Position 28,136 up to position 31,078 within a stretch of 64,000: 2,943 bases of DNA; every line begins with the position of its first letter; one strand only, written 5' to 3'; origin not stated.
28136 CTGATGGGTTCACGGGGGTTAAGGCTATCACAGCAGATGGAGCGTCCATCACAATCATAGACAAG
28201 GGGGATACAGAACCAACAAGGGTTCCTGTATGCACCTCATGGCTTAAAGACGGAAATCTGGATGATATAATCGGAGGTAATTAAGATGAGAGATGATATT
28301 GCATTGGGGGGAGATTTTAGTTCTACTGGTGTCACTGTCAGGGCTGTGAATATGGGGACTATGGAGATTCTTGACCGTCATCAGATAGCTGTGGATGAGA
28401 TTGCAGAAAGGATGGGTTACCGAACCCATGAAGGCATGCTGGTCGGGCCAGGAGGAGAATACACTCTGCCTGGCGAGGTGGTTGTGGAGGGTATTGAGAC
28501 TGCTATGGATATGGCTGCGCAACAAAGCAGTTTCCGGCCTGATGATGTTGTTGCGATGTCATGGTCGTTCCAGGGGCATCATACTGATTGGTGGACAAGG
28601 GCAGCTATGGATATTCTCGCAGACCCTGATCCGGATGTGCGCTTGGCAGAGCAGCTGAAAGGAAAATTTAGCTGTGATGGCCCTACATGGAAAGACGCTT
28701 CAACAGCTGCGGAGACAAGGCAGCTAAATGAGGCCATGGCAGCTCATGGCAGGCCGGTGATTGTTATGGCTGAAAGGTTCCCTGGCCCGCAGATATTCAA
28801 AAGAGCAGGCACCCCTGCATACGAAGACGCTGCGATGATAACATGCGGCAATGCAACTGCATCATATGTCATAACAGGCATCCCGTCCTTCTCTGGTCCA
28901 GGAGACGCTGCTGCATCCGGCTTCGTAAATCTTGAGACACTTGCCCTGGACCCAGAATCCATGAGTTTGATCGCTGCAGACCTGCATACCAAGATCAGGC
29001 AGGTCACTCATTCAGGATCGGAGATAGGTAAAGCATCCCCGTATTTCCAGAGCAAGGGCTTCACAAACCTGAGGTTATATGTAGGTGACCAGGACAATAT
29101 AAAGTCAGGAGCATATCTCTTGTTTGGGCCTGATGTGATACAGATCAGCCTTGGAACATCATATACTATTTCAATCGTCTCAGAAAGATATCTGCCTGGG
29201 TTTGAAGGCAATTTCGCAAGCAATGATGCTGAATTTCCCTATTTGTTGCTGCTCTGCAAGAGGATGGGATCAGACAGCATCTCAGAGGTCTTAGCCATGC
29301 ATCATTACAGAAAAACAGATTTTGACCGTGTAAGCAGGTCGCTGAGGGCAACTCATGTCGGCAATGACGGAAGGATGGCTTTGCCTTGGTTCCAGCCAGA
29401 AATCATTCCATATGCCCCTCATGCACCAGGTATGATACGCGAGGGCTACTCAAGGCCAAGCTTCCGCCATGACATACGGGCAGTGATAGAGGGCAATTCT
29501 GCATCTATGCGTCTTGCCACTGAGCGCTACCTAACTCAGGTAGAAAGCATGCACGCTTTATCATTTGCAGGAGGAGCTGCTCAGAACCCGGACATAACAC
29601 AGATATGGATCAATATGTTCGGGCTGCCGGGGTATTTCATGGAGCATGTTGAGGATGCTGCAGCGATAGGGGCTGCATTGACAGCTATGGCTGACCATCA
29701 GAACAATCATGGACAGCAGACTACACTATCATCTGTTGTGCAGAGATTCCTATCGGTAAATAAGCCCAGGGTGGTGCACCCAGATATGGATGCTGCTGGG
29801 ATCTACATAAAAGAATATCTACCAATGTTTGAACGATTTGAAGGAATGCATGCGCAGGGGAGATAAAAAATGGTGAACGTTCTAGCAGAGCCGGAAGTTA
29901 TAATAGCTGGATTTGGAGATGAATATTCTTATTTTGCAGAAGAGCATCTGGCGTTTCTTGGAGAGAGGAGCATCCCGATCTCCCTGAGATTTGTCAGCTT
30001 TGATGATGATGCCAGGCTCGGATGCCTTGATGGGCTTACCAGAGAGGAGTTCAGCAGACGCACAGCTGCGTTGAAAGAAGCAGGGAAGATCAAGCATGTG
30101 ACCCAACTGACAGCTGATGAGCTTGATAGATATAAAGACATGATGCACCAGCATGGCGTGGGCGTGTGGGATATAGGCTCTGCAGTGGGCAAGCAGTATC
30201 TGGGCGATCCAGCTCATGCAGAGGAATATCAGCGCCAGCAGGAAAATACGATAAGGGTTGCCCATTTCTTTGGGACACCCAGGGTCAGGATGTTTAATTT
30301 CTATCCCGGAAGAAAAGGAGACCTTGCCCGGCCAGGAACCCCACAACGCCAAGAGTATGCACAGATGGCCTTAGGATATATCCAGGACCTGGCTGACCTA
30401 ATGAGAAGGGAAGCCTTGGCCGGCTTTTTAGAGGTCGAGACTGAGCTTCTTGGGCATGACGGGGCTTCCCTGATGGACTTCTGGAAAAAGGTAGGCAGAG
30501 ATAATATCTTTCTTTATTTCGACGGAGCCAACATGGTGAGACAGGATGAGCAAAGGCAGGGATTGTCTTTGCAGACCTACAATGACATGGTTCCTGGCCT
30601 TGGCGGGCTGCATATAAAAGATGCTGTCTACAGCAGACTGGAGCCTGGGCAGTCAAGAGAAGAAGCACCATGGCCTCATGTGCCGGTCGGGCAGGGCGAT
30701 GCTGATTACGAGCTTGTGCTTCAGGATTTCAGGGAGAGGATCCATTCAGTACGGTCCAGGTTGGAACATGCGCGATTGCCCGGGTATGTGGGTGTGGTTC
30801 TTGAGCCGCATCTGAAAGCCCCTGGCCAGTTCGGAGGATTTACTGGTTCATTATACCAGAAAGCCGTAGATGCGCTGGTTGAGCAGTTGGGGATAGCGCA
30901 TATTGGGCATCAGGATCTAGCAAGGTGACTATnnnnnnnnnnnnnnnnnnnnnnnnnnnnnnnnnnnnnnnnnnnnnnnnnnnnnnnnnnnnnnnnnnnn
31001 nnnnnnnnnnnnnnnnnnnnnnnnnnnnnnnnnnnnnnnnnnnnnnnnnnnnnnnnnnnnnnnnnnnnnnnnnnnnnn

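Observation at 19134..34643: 15-kb sugar-catabolism gene cluster of bacterial flavour inserted between hom and asd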

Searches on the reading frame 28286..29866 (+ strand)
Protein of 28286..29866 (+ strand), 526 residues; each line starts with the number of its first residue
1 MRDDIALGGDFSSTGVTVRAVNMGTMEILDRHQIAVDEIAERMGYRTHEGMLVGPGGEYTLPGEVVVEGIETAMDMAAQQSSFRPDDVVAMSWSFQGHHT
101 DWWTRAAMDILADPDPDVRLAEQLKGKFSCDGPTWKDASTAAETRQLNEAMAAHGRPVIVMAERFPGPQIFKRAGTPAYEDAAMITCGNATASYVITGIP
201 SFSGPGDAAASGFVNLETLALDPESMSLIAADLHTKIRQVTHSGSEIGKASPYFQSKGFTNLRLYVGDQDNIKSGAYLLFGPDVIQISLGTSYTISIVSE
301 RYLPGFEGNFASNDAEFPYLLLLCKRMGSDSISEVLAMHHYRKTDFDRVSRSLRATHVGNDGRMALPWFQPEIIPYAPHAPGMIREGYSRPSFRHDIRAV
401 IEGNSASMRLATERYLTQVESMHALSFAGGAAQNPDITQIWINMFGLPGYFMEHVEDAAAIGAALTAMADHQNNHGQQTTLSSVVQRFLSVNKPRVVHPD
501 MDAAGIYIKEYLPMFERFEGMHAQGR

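Call 3: search_protein_families(library=pfam, proteins=[window:28286-29866:+], max_evalue=0.01)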
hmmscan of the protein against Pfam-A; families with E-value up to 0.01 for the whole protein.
window:28286-29866:+ (526 aa): 1 family
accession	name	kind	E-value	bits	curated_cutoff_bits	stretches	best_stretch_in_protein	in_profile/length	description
PF02782.22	FGGY_C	-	3.6e-12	46.9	27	1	287-469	3-196/198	FGGY family of carbohydrate kinases, C-terminal domain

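Call 5: search_protein_families(library=ncbifam, proteins=[window:28286-29866:+], max_evalue=0.01)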
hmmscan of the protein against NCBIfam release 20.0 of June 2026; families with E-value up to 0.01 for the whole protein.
window:28286-29866:+ (526 aa): 1 family
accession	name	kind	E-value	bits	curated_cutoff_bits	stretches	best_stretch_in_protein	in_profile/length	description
TIGR01312.1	XylB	equivalog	6.3e-17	61.3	380.25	1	135-487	96-450/481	xylulokinase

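Call 42: find_related_loci(query=A3, collection=metagenome_contigs, flank=10000)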
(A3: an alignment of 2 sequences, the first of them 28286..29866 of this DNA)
Query A3 (526 aa) in metagenome_contigs; peptide patterns used: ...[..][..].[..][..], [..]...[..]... (x = any residue, [..] = any of these).
285 stretches matched a pattern, but none encodes a relative of the query by tblastn (E <= 1e-3).

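Call 50: search_protein_families(library=pfam, proteins=[L077:7447-8832:+, L064:8734-9687:+, L015:15288-18392:+, L050:4302-6026:+, L078:8471-9967:+, L039:5707-6696:+, L067:7340-8335:+, L016:9595-10104:+, L066:2480-3787:+, L019:11303-12532:+], max_evalue=0.001)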
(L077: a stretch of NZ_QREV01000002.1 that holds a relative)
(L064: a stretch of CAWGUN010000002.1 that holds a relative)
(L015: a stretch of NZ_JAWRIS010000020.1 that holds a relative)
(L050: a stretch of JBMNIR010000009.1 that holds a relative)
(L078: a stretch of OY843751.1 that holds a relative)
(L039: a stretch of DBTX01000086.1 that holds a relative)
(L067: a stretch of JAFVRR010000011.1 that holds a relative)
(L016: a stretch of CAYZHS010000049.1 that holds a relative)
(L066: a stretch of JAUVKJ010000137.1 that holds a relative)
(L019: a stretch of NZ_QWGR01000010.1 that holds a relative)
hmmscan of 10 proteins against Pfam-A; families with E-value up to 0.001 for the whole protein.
L077:7447-8832:+ (461 aa): 5 families
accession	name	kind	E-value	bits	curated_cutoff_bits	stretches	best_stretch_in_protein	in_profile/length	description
PF01408.29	GFO_IDH_MocA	-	4.2e-21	76.3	24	1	40-177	2-119/120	Oxidoreductase family, NAD-binding Rossmann fold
PF19051.5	GFO_IDH_MocA_C2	-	5.6e-21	75.6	23.3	2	200-288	22-114/254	Oxidoreductase family, C-terminal alpha/beta domain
PF22725.1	GFO_IDH_MocA_C3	-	4.4e-12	46.5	27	1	249-342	32-122/124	GFO/IDH/MocA C-terminal domain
PF02894.22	GFO_IDH_MocA_C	-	1.2e-11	45.3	22.9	1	263-417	44-201/218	Oxidoreductase family, C-terminal alpha/beta domain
PF10518.14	TAT_signal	-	0.00073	19.8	22.7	0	2-16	3-17/21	TAT (twin-arginine translocation) pathway signal sequence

L064:8734-9687:+ (317 aa): 1 family
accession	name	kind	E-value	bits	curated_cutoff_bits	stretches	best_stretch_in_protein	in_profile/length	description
PF01261.30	AP_endonuc_2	-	6.2e-19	69.1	31.1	1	58-279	4-233/249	Xylose isomerase-like TIM barrel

L015:15288-18392:+ (1034 aa): 4 families
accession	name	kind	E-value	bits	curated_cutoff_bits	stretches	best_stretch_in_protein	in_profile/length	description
PF07715.20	Plug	-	3.6e-18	66.5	23.9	1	120-226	2-107/107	TonB-dependent Receptor Plug Domain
PF13715.12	CarbopepD_reg_2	-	2.7e-16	59.8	32.2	1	31-112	1-88/88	CarboxypepD_reg-like domain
PF13620.12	CarboxypepD_reg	-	2.6e-07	31.3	32.3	1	31-91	2-72/82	Carboxypeptidase regulatory-like domain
PF25020.1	TTR_TEN1-4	-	0.00055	20.3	27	0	30-90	8-71/86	Teneurin TTR-like domain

L050:4302-6026:+ (574 aa): 2 families
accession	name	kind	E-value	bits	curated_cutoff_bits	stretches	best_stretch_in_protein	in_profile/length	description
PF07980.17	SusD_RagB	-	5.1e-44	151.5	23.1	1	279-570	7-297/297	SusD family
PF14322.12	SusD-like_3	-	1.1e-06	29.5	27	1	95-207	84-191/191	Starch-binding associating with outer membrane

L078:8471-9967:+ (498 aa): 4 families
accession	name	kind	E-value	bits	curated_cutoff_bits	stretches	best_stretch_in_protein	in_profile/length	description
PF00884.28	Sulfatase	-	9e-50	170.1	25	1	41-365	1-300/301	Sulfatase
PF01663.27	Phosphodiest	-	1.2e-13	51.8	23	1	44-309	2-220/342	Type I phosphodiesterase / nucleotide pyrophosphatase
PF16347.10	SGSH_C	-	1.6e-11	45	29.3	1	313-387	1-74/154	N-sulphoglucosamine sulphohydrolase, C-terminal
PF02995.22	DUF229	-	3.3e-06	26.5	25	1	278-324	311-357/496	Protein of unknown function (DUF229)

L039:5707-6696:+ (329 aa): 1 family
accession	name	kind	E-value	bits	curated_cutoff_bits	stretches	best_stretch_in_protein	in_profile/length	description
PF01408.29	GFO_IDH_MocA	-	1e-06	29.9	24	1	37-132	19-111/120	Oxidoreductase family, NAD-binding Rossmann fold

L067:7340-8335:+ (331 aa): 2 families
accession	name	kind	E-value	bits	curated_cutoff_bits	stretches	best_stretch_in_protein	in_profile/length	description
PF02826.25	2-Hacid_dh_C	-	1.6e-50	171.4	25.1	1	117-291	2-178/178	D-isomer specific 2-hydroxyacid dehydrogenase, NAD binding domain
PF00389.36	2-Hacid_dh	-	6.6e-07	29.5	24.6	1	24-322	17-133/134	D-isomer specific 2-hydroxyacid dehydrogenase, catalytic domain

L016:9595-10104:+ (169 aa): 1 family
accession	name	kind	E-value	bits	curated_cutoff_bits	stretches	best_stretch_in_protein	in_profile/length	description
PF07681.17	DoxX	-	6.6e-05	23.9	23.6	1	19-109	2-80/85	DoxX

L066:2480-3787:+ (435 aa): 2 families
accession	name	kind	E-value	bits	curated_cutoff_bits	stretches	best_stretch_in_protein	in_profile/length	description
PF01120.23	Alpha_L_fucos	-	5.7e-103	345.4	25.2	1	14-349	5-345/345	Alpha-L-fucosidase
PF14871.12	GHL6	-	7.6e-05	23.4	35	1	89-167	1-74/132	Hypothetical glycosyl hydrolase 6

L019:11303-12532:+ (409 aa): 1 family
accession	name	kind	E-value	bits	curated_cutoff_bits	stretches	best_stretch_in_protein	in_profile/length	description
PF01566.24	Nramp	-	2.7e-61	208.1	29.8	1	33-377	4-356/357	Natural resistance-associated macrophage protein-like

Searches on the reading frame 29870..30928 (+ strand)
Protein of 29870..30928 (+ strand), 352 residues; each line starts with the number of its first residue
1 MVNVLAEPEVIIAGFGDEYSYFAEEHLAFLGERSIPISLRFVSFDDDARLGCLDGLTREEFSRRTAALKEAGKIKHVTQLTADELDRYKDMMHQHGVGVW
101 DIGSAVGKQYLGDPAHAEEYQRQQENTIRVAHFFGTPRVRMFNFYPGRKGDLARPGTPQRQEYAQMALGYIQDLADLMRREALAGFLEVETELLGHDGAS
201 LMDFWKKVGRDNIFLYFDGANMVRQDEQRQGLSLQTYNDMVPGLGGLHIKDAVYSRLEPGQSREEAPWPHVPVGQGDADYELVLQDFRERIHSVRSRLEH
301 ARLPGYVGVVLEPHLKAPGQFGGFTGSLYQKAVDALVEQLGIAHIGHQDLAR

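Call 3: search_protein_families(library=pfam, proteins=[window:29870-30928:+], max_evalue=0.01)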
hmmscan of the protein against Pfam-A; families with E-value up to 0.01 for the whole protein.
window:29870-30928:+ (352 aa): 1 family
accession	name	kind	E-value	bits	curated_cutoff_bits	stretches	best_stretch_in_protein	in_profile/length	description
PF01261.30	AP_endonuc_2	-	2.1e-15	57.6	31.1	1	76-289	21-218/249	Xylose isomerase-like TIM barrel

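Call 5: search_protein_families(library=ncbifam, proteins=[window:29870-30928:+], max_evalue=0.01)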
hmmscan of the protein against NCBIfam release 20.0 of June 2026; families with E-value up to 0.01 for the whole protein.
window:29870-30928:+ (352 aa): 0 families

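Call 50: search_protein_families(library=pfam, proteins=[L077:7447-8832:+, L064:8734-9687:+, L015:15288-18392:+, L050:4302-6026:+, L078:8471-9967:+, L039:5707-6696:+, L067:7340-8335:+, L016:9595-10104:+, L066:2480-3787:+, L019:11303-12532:+], max_evalue=0.001)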
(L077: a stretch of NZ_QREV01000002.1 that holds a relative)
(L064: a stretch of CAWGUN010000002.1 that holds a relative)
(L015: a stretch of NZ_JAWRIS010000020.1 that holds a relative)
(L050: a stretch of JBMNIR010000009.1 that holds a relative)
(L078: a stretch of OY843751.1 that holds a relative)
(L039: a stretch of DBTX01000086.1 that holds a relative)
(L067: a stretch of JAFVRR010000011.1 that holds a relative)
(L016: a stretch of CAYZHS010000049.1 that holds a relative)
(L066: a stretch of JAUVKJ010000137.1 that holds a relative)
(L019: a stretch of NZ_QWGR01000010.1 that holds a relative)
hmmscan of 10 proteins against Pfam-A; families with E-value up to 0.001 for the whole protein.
L077:7447-8832:+ (461 aa): 5 families
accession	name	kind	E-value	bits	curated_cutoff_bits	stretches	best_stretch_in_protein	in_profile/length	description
PF01408.29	GFO_IDH_MocA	-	4.2e-21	76.3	24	1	40-177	2-119/120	Oxidoreductase family, NAD-binding Rossmann fold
PF19051.5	GFO_IDH_MocA_C2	-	5.6e-21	75.6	23.3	2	200-288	22-114/254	Oxidoreductase family, C-terminal alpha/beta domain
PF22725.1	GFO_IDH_MocA_C3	-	4.4e-12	46.5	27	1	249-342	32-122/124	GFO/IDH/MocA C-terminal domain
PF02894.22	GFO_IDH_MocA_C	-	1.2e-11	45.3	22.9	1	263-417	44-201/218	Oxidoreductase family, C-terminal alpha/beta domain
PF10518.14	TAT_signal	-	0.00073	19.8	22.7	0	2-16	3-17/21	TAT (twin-arginine translocation) pathway signal sequence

L064:8734-9687:+ (317 aa): 1 family
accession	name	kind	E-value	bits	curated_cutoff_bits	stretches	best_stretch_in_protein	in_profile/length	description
PF01261.30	AP_endonuc_2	-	6.2e-19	69.1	31.1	1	58-279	4-233/249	Xylose isomerase-like TIM barrel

L015:15288-18392:+ (1034 aa): 4 families
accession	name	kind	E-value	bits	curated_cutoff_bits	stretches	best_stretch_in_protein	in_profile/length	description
PF07715.20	Plug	-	3.6e-18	66.5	23.9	1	120-226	2-107/107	TonB-dependent Receptor Plug Domain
PF13715.12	CarbopepD_reg_2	-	2.7e-16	59.8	32.2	1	31-112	1-88/88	CarboxypepD_reg-like domain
PF13620.12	CarboxypepD_reg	-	2.6e-07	31.3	32.3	1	31-91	2-72/82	Carboxypeptidase regulatory-like domain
PF25020.1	TTR_TEN1-4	-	0.00055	20.3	27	0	30-90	8-71/86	Teneurin TTR-like domain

L050:4302-6026:+ (574 aa): 2 families
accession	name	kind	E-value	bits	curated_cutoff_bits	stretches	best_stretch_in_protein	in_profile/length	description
PF07980.17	SusD_RagB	-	5.1e-44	151.5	23.1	1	279-570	7-297/297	SusD family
PF14322.12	SusD-like_3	-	1.1e-06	29.5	27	1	95-207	84-191/191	Starch-binding associating with outer membrane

L078:8471-9967:+ (498 aa): 4 families
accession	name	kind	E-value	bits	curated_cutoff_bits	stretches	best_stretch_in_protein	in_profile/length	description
PF00884.28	Sulfatase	-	9e-50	170.1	25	1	41-365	1-300/301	Sulfatase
PF01663.27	Phosphodiest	-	1.2e-13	51.8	23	1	44-309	2-220/342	Type I phosphodiesterase / nucleotide pyrophosphatase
PF16347.10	SGSH_C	-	1.6e-11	45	29.3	1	313-387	1-74/154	N-sulphoglucosamine sulphohydrolase, C-terminal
PF02995.22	DUF229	-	3.3e-06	26.5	25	1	278-324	311-357/496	Protein of unknown function (DUF229)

L039:5707-6696:+ (329 aa): 1 family
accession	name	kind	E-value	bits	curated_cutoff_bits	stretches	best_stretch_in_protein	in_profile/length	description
PF01408.29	GFO_IDH_MocA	-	1e-06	29.9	24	1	37-132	19-111/120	Oxidoreductase family, NAD-binding Rossmann fold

L067:7340-8335:+ (331 aa): 2 families
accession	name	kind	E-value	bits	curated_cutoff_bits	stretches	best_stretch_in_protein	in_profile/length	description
PF02826.25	2-Hacid_dh_C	-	1.6e-50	171.4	25.1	1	117-291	2-178/178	D-isomer specific 2-hydroxyacid dehydrogenase, NAD binding domain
PF00389.36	2-Hacid_dh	-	6.6e-07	29.5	24.6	1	24-322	17-133/134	D-isomer specific 2-hydroxyacid dehydrogenase, catalytic domain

L016:9595-10104:+ (169 aa): 1 family
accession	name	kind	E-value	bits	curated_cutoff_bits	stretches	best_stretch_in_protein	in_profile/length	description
PF07681.17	DoxX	-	6.6e-05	23.9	23.6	1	19-109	2-80/85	DoxX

L066:2480-3787:+ (435 aa): 2 families
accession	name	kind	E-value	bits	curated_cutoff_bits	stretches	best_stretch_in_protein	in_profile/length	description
PF01120.23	Alpha_L_fucos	-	5.7e-103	345.4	25.2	1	14-349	5-345/345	Alpha-L-fucosidase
PF14871.12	GHL6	-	7.6e-05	23.4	35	1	89-167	1-74/132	Hypothetical glycosyl hydrolase 6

L019:11303-12532:+ (409 aa): 1 family
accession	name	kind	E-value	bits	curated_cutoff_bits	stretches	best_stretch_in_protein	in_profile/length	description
PF01566.24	Nramp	-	2.7e-61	208.1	29.8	1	33-377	4-356/357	Natural resistance-associated macrophage protein-like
